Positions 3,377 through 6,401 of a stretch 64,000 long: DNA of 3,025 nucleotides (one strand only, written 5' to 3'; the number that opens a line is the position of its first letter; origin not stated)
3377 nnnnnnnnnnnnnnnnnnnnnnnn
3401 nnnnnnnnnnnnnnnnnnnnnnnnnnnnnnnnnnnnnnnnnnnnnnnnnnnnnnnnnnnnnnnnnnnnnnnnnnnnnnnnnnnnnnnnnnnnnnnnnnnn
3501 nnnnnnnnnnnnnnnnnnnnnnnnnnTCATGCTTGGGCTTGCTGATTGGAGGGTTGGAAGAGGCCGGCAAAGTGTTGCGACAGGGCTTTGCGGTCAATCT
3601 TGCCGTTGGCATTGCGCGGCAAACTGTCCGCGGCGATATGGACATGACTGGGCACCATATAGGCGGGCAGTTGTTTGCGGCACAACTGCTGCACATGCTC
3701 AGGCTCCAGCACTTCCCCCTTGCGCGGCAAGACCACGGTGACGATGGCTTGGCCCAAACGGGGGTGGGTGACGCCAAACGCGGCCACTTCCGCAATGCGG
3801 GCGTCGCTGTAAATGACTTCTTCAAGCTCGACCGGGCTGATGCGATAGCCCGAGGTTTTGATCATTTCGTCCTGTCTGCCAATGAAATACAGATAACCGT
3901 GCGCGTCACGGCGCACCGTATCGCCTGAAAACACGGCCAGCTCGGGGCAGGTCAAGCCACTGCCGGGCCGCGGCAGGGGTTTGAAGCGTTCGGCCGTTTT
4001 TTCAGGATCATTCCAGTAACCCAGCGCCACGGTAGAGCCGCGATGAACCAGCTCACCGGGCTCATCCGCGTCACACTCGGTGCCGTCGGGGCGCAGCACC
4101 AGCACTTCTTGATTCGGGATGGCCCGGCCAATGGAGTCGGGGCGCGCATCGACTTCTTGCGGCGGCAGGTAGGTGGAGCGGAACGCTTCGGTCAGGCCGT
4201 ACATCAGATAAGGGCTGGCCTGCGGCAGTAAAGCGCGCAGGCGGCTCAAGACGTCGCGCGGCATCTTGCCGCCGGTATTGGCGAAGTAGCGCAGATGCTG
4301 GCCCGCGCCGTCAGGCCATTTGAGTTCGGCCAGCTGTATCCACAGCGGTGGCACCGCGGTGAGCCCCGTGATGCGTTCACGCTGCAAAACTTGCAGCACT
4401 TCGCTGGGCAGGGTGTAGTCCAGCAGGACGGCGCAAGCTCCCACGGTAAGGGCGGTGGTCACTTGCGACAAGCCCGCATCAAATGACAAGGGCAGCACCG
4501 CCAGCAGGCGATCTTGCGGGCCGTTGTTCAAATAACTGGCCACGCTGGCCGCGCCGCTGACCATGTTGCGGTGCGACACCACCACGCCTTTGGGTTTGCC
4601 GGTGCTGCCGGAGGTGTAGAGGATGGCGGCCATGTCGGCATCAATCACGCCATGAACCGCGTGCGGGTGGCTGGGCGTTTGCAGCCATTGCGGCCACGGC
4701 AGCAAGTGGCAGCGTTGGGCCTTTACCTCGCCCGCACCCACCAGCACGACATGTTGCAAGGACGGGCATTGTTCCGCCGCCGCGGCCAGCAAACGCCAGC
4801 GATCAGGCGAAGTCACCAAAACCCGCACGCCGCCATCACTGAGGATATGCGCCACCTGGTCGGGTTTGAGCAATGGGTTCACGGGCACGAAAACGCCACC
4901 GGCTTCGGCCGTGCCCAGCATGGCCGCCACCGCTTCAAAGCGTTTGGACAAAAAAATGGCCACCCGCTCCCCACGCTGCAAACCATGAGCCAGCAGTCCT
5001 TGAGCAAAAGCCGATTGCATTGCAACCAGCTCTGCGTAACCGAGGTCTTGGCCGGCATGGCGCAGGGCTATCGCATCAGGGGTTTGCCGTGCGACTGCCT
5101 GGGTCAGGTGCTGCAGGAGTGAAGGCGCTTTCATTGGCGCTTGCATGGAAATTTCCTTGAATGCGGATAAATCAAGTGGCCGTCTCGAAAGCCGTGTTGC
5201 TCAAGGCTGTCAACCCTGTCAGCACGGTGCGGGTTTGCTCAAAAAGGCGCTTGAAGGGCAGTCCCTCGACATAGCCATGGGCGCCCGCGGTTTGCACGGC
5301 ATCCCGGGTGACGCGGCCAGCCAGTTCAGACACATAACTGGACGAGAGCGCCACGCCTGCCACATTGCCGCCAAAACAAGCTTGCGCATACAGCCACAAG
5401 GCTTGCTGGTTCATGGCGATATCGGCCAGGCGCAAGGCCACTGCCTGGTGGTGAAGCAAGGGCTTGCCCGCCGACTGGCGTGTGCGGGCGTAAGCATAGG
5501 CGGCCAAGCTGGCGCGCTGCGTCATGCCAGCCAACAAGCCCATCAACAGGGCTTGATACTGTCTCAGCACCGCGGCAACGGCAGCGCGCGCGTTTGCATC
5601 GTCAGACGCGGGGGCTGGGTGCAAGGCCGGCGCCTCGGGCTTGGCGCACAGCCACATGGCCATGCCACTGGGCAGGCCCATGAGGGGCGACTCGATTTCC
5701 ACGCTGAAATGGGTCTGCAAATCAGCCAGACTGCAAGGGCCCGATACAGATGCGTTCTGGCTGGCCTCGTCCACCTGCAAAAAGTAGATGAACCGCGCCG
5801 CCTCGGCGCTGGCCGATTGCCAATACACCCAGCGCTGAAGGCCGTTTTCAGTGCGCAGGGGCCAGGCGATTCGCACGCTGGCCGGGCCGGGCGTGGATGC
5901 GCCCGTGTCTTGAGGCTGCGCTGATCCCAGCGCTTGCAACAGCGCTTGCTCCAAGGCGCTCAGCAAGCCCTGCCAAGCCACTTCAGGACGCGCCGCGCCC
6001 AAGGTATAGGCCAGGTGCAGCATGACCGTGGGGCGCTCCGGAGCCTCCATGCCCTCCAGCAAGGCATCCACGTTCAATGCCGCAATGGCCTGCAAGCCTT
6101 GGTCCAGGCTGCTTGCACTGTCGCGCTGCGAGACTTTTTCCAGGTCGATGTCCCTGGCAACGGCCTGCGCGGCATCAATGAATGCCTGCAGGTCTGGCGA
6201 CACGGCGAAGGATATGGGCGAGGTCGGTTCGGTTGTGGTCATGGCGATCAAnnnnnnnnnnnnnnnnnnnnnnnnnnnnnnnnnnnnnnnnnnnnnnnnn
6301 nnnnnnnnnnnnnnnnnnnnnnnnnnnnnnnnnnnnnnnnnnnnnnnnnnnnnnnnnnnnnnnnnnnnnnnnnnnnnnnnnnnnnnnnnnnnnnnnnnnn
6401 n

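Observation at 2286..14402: Unassigned ACP-templated biosynthetic operon with four KAS-III homologs, GNAT, ACAD pair, AMP-ligase, PLP decarboxylase and MATE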

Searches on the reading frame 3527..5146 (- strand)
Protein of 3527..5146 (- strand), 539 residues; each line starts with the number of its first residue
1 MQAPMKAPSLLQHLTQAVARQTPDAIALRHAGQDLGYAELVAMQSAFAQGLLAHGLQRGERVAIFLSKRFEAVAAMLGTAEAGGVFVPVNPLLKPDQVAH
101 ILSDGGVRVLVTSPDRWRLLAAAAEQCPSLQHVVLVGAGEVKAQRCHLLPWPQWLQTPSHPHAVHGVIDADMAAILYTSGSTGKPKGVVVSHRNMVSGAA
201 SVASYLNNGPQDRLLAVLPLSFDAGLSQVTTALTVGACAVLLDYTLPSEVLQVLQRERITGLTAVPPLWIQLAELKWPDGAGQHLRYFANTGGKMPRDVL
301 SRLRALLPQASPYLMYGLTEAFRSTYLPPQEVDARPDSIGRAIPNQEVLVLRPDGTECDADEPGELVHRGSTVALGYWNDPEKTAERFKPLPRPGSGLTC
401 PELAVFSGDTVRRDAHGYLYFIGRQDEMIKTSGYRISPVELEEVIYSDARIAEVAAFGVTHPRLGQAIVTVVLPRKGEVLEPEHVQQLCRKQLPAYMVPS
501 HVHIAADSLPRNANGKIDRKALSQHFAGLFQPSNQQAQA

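Call 4: search_protein_families(library=pfam, proteins=[window:3527-5146:-], max_evalue=0.01)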
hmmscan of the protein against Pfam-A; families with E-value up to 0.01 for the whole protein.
window:3527-5146:- (539 aa): 3 families
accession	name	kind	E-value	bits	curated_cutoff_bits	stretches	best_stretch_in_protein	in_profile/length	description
PF00501.34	AMP-binding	-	2.2e-83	280.6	29.9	1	17-378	3-384/384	AMP-binding enzyme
PF13193.12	AMP-binding_C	-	3.9e-16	60.2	24.5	1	440-516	1-76/76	AMP-binding enzyme C-terminal domain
PF23562.2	AMP-binding_C_3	-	0.0067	17.2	20.8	0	426-527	2-113/124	AMP-binding enzyme C-terminal domain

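Call 13: search_protein_families(library=ncbifam, proteins=[window:3527-5146:-], max_evalue=0.001)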
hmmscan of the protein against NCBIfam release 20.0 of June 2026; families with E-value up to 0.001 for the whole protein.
window:3527-5146:- (539 aa): 108 families (the best 25 are shown)
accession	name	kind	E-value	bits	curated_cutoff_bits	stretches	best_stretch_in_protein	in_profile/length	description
TIGR03098.1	ligase_PEP_1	hypoth_equivalog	2.4e-226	752.2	592.35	1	10-523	1-515/517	acyl-CoA ligase (AMP-forming), exosortase A system-associated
NF004837.0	PRK06187.1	subfamily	7.1e-97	324.8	476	1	6-527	5-523/531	long-chain-fatty-acid--CoA ligase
NF006182.0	PRK08316.1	subfamily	2.2e-95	320.1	663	1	11-529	13-520/523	fatty acyl-CoA synthetase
TIGR01733.1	AA-adenyl-dom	subfamily_domain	1.8e-81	274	317.4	1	37-455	2-408/409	amino acid adenylation domain-containing protein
NF005702.0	PRK07514.1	subfamily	4.3e-72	243.1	558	1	10-531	5-505/506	malonyl-CoA synthase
NF009233.0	PRK12583.1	subfamily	2.1e-69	234.4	832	1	4-522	14-546/558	fatty acid CoA ligase family protein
NF004808.0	PRK06155.1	equivalog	5.3e-69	232.9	722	1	11-524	23-520/542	ATP-dependent acyl-CoA ligase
NF004511.1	PRK05852.1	equivalog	2.6e-65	221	650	1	11-527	1-505/505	FadD7 family fatty acid--CoA ligase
NF006181.0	PRK08314.1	subfamily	3.5e-65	220.3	705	1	9-523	25-551/563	long-chain-fatty-acid--CoA ligase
NF005857.1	PRK07786.1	exception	1.4e-63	215.2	733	1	20-526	20-512/513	fatty-acid--CoA ligase FadD5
NF005801.1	PRK07656.1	equivalog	2.9e-63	214.3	657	1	14-522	6-499/500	FadD3 family acyl-CoA ligase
NF004114.0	PRK05605.1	equivalog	5.5e-62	209.9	766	2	166-525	217-568/575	long-chain-fatty-acid--CoA ligase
NF005863.0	PRK07798.1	subfamily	2e-60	204.9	543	1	12-521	7-526/540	acyl-CoA synthetase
NF038078.1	NRPS_MxcG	equivalog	3.2e-60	203.6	2300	1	7-526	455-960/1442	myxochelin non-ribosomal peptide synthetase MxcG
NF004797.0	PRK06145.1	equivalog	1.7e-59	201.5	850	1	18-526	11-495/499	acyl-CoA synthetase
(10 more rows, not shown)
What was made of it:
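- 3527..5146 (-): Stand-alone VinN/AfcQ-type adenylation enzyme, predicted to activate the beta-carboxyl of L-aspartate. TIGR03098 752 bits, cutoff 592 (call 13).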

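Call 20: search_solved_structures(query=window:3527-5146:-, max_evalue=1e-20)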
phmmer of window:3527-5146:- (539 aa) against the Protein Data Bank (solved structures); distinct sequences matched with E-value up to 1e-20: 168 (the best 60 are shown).
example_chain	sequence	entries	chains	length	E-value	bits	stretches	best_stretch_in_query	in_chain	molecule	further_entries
6mfy_A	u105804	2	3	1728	1.1e-83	284.9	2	10-525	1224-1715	Linear gramicidin synthase subunit A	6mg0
6mfz_A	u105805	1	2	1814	1.5e-83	284.4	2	10-524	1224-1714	Linear gramicidin synthase subunit A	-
9be3_A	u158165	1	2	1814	1.5e-83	284.4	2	10-524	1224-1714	Linear gramicidin synthase subunit A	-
9be4_A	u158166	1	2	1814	1.5e-83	284.4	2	10-524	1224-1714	Linear gramicidin synthase subunit A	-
9meh_A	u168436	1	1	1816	1.5e-83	284.4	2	10-524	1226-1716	Linear gramicidin synthase subunit A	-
8xjz_C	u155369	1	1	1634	5e-63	216.7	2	19-522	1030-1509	Peptide synthetase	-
3wvn_A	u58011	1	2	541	2.3e-55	191.4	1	11-525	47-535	Non-ribosomal peptide synthetase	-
8r2q_A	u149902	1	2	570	7.6e-53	183.1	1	19-528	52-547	Probable fatty-acid-CoA ligase FadD5 (Fatty-acid-CoA synthetase) (Fatty-acid-CoA synthase)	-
4fuq_A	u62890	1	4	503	2.4e-52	181.4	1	23-529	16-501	Malonyl CoA synthetase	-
4fut_A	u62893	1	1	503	1.7e-51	178.7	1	23-529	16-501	Malonyl CoA synthetase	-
4gxq_A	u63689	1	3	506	1.4e-49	172.4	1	23-529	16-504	Malonyl CoA synthetase, Benzoate-CoA ligase Chimeric protein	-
4gxr_A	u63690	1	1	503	2.5e-49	171.5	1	23-529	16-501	Malonyl CoA synthetase, Benzoate-CoA ligase Chimeric protein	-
8weu_A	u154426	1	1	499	3.6e-47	164.4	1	19-526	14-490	Fatty-acyl-CoA synthase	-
8wev_A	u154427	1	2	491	5e-47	163.9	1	19-524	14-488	Feruloyl-CoA Synthetase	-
5jjq_A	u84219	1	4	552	1.4e-46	162.5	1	167-533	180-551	AMP-dependent synthetase and ligase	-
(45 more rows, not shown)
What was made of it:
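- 3527..5146 (-): VinN 3wvn hit at 2e-55 (call 20).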

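Call 58: search_dna_similar(query=window:3527-5146:-, collection=plasmids, mode=protein, max_rows=25, max_evalue=1e-40)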
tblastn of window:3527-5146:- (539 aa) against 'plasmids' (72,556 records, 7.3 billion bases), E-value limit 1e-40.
Records with a match: 1042; places in all: 2098; records where one place covers at least 80% of the query: 1038.
Best place of each record, by identity: 60-80% 1; <60% 1041.
By first word of the organism name: Sinorhizobium 134; Ralstonia 132; Rhizobium 114; Streptomyces 113; Bacillus 49; Pseudosulfitobacter 48; Rhodococcus 46; Azospirillum 32; Paracoccus 26; Sphingobium 19; and 113 more.
By predicted mobility (MOB-suite, as given by PLSDB): non-mobilizable 587; mobilizable 269; conjugative 186.
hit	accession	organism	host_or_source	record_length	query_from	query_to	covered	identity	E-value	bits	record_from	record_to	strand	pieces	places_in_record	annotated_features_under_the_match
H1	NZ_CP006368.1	Aureimonas sp. AU20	-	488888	11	527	96%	55.7%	5e-168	534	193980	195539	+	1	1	acyl-CoA ligase (AMP-forming), exosortase A system-associated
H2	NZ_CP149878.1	Rhizobium sp. T1473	Medicago sativa,Cell Culture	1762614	1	527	98%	53.5%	7e-166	528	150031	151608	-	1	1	none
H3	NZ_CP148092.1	Rhizobium sp. T1470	Medicago sativa,cell culture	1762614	1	527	98%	53.5%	7e-166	528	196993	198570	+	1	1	none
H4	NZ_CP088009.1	Rhizobium sp. T136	Melilotus albus,Cell culture,root nodule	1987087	1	527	98%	53.5%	2e-165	527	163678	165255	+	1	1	none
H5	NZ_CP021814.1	Sinorhizobium meliloti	Medicago truncatula,Single Cell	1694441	37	527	91%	56.3%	1e-171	545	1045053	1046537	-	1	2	none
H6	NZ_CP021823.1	Sinorhizobium meliloti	Medicago truncatula,Single Cell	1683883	37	527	91%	56.0%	2e-171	544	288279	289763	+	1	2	none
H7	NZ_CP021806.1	Sinorhizobium meliloti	Medicago truncatula,Single Cell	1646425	37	527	91%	56.0%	1e-169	539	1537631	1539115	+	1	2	none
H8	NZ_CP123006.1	Sinorhizobium meliloti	Medicago sativa,cell culture,nodules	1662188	37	527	91%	55.8%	7e-169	537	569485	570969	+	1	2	none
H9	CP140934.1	Sinorhizobium meliloti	Medicago lupulina,whole organism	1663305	37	527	91%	55.8%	7e-169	537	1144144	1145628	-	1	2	acyl-CoA ligase (AMP-forming), exosortase A system-associated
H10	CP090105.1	Sinorhizobium meliloti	Medicago,Cell culture,Plant nodule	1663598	37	527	91%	55.8%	7e-169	537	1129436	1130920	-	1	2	acyl-CoA ligase (AMP-forming), exosortase A system-associated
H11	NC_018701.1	Sinorhizobium meliloti Rm41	-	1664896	37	527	91%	55.8%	7e-169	537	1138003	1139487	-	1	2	none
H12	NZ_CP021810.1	Sinorhizobium meliloti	Medicago sativa,Single Cell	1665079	37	527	91%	55.8%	7e-169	537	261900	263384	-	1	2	none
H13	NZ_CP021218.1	Sinorhizobium meliloti RU11/001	-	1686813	37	527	91%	55.8%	7e-169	537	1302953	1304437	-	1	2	none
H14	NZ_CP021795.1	Sinorhizobium meliloti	Medicago sativa,Single Cell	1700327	37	527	91%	55.8%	7e-169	537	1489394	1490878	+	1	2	none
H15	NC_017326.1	Sinorhizobium meliloti SM11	-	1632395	37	527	91%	55.8%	9e-169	536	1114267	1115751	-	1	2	none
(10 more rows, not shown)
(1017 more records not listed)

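Call 83: get_annotated_region(hit=H9, flank=9000)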
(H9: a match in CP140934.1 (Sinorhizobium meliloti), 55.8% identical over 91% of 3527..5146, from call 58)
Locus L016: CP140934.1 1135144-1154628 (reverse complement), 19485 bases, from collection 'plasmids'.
description: Sinorhizobium meliloti strain ml28 plasmid pSymB, complete sequence
organism: Sinorhizobium meliloti (NCBI taxid 382)
taxonomy: Bacteria; Pseudomonadota; Alphaproteobacteria; Hyphomicrobiales; Rhizobiaceae; Sinorhizobium; Sinorhizobium meliloti
host: -; source: Medicago lupulina,whole organism; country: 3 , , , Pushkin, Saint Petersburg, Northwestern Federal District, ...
typing (MOB-suite, as given by PLSDB): mobilizable; relaxase MOBQ
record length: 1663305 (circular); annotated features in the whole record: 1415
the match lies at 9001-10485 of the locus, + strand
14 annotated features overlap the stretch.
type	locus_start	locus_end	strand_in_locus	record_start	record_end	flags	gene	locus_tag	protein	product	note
CDS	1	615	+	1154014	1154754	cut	-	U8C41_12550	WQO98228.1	sulfotransferase family 2 domain-containing protein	-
CDS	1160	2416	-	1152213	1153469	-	-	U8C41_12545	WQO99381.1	HlyD family type I secretion periplasmic adaptor subunit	-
CDS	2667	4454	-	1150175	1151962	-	-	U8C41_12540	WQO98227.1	type I secretion system permease/ATPase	-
CDS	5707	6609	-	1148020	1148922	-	-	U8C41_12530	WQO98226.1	glycosyltransferase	-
CDS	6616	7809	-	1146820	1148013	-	-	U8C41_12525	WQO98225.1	glycosyltransferase family 4 protein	-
CDS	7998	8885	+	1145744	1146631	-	-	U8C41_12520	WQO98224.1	hypothetical protein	-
CDS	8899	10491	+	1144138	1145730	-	-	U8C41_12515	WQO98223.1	acyl-CoA ligase (AMP-forming), exosortase A system-associated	-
CDS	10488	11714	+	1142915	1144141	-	-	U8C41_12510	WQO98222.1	pyridoxal-dependent decarboxylase, exosortase A system-associated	-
CDS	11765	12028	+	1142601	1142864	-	-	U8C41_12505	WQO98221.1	phosphopantetheine-binding protein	-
CDS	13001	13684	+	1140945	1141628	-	-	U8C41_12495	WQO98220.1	polysaccharide deacetylase family protein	-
CDS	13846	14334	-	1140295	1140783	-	-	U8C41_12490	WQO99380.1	methyltransferase domain-containing protein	-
CDS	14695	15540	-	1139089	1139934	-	-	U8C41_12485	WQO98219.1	2OG-Fe(II) oxygenase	-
CDS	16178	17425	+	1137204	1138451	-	-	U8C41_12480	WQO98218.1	glycosyltransferase family 1 protein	-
CDS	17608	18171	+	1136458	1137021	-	-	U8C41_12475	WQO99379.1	glycosyltransferase family A protein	-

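Call 99: search_protein_families(library=ncbifam, proteins=[L016:8899-10491:+, L016:10488-11714:+], max_evalue=1e-10)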
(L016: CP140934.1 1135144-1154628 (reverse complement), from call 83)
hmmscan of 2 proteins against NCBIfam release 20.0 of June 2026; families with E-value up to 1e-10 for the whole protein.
L016:8899-10491:+ (530 aa): 102 families (the best 25 are shown)
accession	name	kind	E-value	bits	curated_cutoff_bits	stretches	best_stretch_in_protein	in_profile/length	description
TIGR03098.1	ligase_PEP_1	hypoth_equivalog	9e-225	747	592.35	1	9-525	2-515/517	acyl-CoA ligase (AMP-forming), exosortase A system-associated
NF004837.0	PRK06187.1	subfamily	1.3e-89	300.8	476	1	7-528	8-522/531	long-chain-fatty-acid--CoA ligase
NF006182.0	PRK08316.1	subfamily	6.2e-80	269.1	663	1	7-526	11-515/523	fatty acyl-CoA synthetase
TIGR01733.1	AA-adenyl-dom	subfamily_domain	4e-79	266.3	317.4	1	35-459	2-409/409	amino acid adenylation domain-containing protein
NF006181.0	PRK08314.1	subfamily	2.6e-65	220.8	705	1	15-520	32-546/563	long-chain-fatty-acid--CoA ligase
NF005702.0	PRK07514.1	subfamily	5.8e-63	213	558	1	27-527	24-499/506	malonyl-CoA synthase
NF004114.0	PRK05605.1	equivalog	1.2e-62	212.1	766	2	146-528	190-569/575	long-chain-fatty-acid--CoA ligase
NF052269.1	Staph_lig_FadD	equivalog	8.9e-57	192.5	650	1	27-528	22-493/499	long-chain-fatty-acid--CoA ligase FadD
NF004758.0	PRK06087.1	equivalog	2.7e-55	187.8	736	1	30-527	48-534/548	medium-chain fatty-acid--CoA ligase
NF038078.1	NRPS_MxcG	equivalog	1e-54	185.4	2300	1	17-527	466-959/1442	myxochelin non-ribosomal peptide synthetase MxcG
NF004797.0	PRK06145.1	equivalog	5.4e-54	183.4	850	1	7-526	2-493/499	acyl-CoA synthetase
NF009233.0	PRK12583.1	subfamily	1e-53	182.6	832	1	20-527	31-549/558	fatty acid CoA ligase family protein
NF005857.1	PRK07786.1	exception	1.7e-53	181.9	733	1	12-526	15-510/513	fatty-acid--CoA ligase FadD5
NF009071.0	PRK12406.1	subfamily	2.3e-53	181.4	701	1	34-526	14-500/510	acyl-CoA synthetase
NF005863.0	PRK07798.1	subfamily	4.1e-53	180.8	543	1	6-520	3-523/540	acyl-CoA synthetase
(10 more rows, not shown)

L016:10488-11714:+ (408 aa): 7 families
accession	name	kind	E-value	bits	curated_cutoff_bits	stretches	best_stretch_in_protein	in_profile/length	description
TIGR03099.1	dCO2ase_PEP1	hypoth_equivalog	3.3e-174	579.6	478.45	1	14-407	5-397/398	pyridoxal-dependent decarboxylase, exosortase A system-associated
TIGR01048.1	lysA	equivalog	1.8e-67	227.7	297.9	1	17-394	9-382/417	diaminopimelate decarboxylase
NF006515.0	PRK08961.1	equivalog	1.2e-41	142.6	802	1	32-394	501-846/861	bifunctional aspartate kinase/diaminopimelate decarboxylase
NF052544.1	OrLyDeCDokD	equivalog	1.5e-17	63.3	700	1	15-391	24-421/461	ornithine/lysine decarboxylase DokD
NF041039.1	FslC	exception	1.7e-16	60.1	500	1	33-391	27-388/418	rhizoferrin biosystnesis N-citrylornithine decarboxylase FslC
NF003763.0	PRK05354.1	equivalog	1.7e-14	53.3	369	1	62-305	101-361/636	biosynthetic arginine decarboxylase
TIGR01273.1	speA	equivalog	3.3e-14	52.3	624.1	1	60-305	92-353/624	arginine decarboxylase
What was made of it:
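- AfcQ also matches TIGR03098 strongly (call 99), yet it makes a secreted lipopeptide.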

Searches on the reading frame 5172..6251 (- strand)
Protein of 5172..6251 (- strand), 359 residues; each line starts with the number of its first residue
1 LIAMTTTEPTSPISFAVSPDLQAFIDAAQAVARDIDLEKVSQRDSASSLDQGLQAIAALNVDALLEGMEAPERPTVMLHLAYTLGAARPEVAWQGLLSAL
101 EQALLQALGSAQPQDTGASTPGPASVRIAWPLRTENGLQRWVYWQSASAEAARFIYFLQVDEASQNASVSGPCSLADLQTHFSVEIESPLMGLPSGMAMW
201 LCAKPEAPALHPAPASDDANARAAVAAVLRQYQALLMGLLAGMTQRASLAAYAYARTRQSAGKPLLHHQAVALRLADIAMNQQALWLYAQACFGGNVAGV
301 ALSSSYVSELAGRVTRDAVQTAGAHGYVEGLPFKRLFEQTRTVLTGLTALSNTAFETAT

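Call 4: search_protein_families(library=pfam, proteins=[window:5172-6251:-], max_evalue=0.01)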
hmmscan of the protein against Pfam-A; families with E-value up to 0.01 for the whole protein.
window:5172-6251:- (359 aa): 1 family
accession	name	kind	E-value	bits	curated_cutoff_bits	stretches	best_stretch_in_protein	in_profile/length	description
PF00441.29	Acyl-CoA_dh_1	-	1.2e-12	48.6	22.4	1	236-342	18-130/150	Acyl-CoA dehydrogenase, C-terminal domain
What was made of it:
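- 5172..6251 (-): ACADb: degenerate ACAD paralog, with only the C-terminal domain recognisable and the catalytic Glu not conserved. Pfam Acyl-CoA_dh_1 1.2e-12 only (call 4).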

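Call 13: search_protein_families(library=ncbifam, proteins=[window:5172-6251:-], max_evalue=0.001)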
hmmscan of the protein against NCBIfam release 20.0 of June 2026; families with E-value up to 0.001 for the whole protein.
window:5172-6251:- (359 aa): 6 families
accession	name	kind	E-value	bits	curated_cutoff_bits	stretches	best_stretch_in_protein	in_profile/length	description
NF042439.1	SulpropCoADesulf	equivalog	2.5e-10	39.7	600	1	151-342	151-351/379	3-sulfinopropanoyl-CoA desulfinase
NF043006.1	CyhCrbnylCoADH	equivalog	5.7e-09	35.4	650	1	242-341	250-355/380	cyclohexane-1-carbonyl-CoA dehydrogenase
NF045652.1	ProlPCPDhRedW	equivalog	5.4e-06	25.5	650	1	228-330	235-343/376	L-prolyl-[peptidyl-carrier protein] dehydrogenase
NF053553.1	prodigi_MBC_PigA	equivalog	1.2e-05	24.6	500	1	236-334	248-352/381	prodigiosin MBC biosynthesis dehydrogenase PigA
NF042972.1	AcrlCoAredClosAcrC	equivalog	2.7e-05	23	640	1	242-339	251-354/378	acryloyl-CoA reductase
NF008997.0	PRK12341.1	equivalog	0.00033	19.8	537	1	241-343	250-358/382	acyl-CoA dehydrogenase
